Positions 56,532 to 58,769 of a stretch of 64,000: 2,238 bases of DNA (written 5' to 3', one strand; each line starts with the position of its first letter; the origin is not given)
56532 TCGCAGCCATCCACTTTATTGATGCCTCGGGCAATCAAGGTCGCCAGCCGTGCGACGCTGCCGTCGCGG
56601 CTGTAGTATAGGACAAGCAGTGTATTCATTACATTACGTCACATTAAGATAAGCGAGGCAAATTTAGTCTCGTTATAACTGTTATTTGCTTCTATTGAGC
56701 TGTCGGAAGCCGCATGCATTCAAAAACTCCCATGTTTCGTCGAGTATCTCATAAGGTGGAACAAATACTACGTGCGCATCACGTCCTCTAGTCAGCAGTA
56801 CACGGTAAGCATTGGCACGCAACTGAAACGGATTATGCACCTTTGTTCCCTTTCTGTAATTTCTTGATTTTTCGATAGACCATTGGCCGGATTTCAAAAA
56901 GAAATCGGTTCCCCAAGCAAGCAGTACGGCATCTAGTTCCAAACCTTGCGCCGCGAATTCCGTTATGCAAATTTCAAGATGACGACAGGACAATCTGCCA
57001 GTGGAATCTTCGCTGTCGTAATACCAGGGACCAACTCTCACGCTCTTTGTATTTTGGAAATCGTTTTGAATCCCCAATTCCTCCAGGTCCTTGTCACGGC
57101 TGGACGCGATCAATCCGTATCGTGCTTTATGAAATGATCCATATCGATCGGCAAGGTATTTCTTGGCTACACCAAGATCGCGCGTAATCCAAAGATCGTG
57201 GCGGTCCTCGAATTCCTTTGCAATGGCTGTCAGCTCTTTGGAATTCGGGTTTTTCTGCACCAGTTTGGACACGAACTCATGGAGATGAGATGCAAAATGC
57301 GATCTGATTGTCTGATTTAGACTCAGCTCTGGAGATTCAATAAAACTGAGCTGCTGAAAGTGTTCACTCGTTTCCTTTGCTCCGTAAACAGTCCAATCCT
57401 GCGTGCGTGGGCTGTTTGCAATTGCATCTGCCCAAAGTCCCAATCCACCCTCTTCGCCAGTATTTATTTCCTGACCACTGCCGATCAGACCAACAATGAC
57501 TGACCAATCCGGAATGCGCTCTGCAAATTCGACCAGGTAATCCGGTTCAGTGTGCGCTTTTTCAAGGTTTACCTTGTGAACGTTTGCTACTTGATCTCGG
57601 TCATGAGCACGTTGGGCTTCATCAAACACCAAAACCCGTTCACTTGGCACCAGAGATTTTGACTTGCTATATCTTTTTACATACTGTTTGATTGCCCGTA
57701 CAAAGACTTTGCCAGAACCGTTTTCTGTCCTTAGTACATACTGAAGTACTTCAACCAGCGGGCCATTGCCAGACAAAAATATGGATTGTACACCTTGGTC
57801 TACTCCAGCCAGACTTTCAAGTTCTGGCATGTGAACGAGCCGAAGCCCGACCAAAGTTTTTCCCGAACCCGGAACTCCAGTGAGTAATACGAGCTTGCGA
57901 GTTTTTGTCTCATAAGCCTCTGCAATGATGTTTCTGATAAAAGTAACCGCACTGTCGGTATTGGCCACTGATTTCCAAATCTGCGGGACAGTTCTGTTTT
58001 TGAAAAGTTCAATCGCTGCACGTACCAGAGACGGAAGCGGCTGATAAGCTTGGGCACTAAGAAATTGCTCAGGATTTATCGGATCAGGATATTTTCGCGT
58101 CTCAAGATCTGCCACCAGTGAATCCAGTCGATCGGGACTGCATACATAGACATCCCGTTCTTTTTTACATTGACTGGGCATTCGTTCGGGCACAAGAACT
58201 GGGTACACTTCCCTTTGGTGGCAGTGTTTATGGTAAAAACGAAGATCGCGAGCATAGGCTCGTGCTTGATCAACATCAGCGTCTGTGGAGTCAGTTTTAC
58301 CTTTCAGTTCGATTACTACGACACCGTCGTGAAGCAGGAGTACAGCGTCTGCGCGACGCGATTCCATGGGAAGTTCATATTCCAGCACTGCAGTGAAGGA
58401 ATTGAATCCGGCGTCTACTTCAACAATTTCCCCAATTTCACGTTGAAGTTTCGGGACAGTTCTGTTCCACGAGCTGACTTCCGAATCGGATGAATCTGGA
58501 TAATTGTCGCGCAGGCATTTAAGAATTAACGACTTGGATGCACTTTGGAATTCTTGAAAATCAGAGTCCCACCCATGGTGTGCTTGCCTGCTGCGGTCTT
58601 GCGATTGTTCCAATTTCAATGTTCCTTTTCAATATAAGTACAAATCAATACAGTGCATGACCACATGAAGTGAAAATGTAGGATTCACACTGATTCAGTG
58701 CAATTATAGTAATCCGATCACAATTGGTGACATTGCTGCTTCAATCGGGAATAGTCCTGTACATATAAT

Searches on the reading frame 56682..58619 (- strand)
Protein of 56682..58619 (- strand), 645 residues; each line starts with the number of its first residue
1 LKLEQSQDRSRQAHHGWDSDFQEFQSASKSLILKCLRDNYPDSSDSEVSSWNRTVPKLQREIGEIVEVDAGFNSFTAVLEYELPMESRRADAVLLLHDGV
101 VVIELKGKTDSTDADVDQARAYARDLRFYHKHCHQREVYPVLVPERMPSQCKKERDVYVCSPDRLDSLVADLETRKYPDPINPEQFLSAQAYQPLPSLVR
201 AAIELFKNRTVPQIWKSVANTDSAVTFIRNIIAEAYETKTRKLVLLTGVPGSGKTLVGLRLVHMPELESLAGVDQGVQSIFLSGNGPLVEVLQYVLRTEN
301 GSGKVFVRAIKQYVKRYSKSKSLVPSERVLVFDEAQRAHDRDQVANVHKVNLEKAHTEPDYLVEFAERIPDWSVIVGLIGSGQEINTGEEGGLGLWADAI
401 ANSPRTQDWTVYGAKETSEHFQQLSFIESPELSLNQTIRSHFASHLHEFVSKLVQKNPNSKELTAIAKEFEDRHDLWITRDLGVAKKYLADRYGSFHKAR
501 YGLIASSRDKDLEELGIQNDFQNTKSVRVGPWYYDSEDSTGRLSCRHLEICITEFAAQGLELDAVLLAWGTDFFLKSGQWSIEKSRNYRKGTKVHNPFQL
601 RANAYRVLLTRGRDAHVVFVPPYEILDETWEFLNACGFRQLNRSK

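Call 68: search_protein_families(library=pfam, proteins=[window:56682-58619:-], max_evalue=0.00001)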
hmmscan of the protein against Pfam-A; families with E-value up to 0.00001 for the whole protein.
window:56682-58619:- (645 aa): 2 families
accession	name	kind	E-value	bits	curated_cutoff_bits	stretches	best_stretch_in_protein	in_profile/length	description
PF09848.15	SLFN-g3_helicase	-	2.8e-54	185.2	24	1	241-621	1-353/354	Schlafen group 3, DNA/RNA helicase domain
PF13401.12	AAA_22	-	1.9e-06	28.7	27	1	239-342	3-99/130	AAA domain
